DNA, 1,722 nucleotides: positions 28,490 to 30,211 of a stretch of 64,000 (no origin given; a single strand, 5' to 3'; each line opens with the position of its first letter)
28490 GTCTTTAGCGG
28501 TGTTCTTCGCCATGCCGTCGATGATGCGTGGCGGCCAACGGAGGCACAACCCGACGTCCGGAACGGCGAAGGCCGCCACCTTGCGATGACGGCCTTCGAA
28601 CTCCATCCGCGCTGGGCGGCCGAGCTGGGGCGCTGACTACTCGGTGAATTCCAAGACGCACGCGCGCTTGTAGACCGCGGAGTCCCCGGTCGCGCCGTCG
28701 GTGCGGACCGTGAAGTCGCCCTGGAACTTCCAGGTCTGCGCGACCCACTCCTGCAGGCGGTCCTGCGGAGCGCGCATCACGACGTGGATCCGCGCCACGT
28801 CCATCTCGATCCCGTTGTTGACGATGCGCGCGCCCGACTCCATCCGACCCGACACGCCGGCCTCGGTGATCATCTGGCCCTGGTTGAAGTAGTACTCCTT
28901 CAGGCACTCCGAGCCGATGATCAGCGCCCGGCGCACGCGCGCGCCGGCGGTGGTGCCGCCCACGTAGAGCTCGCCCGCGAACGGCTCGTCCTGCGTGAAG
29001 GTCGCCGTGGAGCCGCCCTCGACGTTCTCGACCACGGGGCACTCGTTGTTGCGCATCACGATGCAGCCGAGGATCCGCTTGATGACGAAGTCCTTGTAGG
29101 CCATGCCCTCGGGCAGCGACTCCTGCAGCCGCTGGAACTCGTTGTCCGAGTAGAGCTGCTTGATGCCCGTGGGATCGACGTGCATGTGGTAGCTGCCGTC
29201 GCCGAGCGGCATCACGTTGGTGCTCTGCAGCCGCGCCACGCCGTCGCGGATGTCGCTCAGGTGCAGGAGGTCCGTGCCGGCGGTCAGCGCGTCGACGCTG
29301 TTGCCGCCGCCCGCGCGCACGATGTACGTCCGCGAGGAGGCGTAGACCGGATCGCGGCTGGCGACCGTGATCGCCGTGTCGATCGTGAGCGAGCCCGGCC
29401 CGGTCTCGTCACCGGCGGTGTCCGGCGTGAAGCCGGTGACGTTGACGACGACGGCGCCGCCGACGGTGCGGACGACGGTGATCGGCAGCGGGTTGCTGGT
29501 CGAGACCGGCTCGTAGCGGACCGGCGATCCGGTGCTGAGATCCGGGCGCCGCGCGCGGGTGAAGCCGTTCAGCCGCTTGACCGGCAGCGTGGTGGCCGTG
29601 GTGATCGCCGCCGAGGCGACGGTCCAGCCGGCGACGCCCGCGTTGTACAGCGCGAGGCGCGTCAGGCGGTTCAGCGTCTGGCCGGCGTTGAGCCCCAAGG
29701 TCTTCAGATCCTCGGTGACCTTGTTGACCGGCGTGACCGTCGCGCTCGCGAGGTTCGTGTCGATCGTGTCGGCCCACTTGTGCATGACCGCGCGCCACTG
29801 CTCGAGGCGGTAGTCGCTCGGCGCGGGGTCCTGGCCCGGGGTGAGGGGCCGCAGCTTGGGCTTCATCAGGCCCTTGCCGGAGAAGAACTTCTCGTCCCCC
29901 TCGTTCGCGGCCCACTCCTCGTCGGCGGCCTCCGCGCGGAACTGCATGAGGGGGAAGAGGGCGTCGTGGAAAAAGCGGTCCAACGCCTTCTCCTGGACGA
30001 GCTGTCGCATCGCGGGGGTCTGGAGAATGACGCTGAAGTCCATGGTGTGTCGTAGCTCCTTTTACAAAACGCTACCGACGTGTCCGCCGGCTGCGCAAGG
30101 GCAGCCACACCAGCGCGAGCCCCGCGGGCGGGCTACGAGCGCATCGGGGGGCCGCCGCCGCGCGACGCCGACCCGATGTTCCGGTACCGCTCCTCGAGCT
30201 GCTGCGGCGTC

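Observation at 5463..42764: Dispersed family of four further lipoproteins sharing a fibre-like beta domain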

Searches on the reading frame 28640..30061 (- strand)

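Call 86: search_protein_families(library=phrogs, proteins=[window:28640-30061:-], max_evalue=0.001)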
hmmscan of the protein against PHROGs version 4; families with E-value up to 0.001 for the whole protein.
window:28640-30061:- (474 aa): 1 family
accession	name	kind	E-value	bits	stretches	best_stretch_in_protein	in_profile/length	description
phrog_1357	-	head and packaging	6.4e-10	39.5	1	68-395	84-297/356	major head protein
